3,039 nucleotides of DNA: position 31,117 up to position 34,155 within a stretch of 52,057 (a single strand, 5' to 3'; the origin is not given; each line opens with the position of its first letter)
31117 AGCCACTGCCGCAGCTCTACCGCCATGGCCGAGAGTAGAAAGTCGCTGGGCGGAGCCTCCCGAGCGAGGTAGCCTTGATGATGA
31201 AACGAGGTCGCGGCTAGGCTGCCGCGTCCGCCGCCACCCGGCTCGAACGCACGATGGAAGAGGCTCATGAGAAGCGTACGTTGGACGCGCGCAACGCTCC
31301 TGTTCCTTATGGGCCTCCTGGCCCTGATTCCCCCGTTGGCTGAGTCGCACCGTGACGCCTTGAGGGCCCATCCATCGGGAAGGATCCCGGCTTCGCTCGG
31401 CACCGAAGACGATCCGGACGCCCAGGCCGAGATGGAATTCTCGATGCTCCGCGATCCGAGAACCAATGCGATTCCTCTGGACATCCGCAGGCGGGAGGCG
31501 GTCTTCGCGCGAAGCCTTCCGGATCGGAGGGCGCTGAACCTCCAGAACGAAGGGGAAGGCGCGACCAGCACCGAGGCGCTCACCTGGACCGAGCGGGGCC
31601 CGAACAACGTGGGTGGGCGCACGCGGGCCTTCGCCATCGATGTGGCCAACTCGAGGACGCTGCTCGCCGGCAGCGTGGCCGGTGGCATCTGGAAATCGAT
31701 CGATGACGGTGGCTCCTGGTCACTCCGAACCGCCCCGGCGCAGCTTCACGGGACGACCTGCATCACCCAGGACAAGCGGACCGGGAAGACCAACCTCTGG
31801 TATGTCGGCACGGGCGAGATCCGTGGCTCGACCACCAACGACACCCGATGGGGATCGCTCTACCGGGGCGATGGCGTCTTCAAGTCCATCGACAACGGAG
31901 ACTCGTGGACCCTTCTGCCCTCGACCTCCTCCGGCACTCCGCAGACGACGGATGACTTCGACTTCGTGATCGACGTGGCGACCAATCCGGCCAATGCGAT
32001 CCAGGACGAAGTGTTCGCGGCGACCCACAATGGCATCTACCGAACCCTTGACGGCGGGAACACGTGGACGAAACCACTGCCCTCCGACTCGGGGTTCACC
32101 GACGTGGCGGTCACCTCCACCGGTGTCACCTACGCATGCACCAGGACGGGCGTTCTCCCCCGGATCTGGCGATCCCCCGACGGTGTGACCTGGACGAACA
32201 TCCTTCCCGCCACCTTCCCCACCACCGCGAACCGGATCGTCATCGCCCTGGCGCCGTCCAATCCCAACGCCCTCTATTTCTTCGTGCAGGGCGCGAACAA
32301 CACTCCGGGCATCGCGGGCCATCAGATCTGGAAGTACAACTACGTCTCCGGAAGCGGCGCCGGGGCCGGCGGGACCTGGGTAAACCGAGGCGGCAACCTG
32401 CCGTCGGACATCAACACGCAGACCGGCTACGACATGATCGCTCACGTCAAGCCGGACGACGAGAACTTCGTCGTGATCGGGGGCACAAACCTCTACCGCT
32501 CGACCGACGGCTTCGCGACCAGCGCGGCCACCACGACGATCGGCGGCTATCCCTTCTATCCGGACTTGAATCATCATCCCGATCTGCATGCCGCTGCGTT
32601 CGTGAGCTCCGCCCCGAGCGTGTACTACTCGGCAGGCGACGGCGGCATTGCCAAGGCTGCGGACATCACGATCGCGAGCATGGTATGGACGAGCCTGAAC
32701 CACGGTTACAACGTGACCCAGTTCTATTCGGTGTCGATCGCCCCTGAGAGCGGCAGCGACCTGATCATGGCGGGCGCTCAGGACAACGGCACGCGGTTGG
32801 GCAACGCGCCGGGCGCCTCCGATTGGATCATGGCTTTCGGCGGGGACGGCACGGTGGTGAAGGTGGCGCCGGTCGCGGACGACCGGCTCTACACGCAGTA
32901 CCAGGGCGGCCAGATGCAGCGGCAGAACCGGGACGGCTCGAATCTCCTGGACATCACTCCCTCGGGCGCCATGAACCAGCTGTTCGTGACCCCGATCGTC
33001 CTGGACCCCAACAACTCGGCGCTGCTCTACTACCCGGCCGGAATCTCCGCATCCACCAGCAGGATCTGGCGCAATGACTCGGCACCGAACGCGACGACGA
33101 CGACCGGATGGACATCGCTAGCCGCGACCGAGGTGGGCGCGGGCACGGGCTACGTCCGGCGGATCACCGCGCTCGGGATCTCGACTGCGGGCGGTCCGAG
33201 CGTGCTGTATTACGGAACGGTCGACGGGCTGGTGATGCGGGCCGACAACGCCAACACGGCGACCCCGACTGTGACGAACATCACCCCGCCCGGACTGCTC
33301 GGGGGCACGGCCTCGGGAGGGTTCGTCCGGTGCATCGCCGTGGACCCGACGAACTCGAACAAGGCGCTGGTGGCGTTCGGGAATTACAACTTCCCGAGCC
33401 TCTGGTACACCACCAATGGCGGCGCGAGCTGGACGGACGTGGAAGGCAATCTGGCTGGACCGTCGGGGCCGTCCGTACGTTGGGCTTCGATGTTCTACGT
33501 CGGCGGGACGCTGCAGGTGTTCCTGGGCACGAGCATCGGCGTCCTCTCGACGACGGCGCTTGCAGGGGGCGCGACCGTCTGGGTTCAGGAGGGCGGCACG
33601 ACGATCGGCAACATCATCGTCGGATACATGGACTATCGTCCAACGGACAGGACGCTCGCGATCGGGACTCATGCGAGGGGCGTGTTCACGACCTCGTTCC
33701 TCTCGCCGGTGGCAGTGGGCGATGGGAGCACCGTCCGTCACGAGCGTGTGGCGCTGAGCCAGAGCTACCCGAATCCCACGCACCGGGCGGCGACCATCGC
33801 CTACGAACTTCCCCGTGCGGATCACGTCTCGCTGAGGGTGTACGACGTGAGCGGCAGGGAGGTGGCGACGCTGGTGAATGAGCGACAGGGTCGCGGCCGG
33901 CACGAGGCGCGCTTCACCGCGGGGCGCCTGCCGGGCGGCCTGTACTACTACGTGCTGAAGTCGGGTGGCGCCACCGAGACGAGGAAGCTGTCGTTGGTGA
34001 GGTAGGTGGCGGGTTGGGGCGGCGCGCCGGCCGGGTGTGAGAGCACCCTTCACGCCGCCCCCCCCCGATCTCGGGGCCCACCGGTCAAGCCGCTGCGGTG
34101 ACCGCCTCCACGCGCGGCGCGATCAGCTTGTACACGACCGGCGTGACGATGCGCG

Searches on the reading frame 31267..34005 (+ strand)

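Call 61: search_protein_families(library=pfam, proteins=[window:31267-34005:+], max_evalue=0.00001)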
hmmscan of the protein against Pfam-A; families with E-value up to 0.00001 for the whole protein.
window:31267-34005:+ (912 aa): 1 family
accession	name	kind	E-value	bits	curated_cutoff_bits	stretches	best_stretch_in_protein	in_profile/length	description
PF18962.6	Por_Secre_tail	-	5.5e-07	30.2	27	1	834-908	2-73/75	Secretion system C-terminal sorting domain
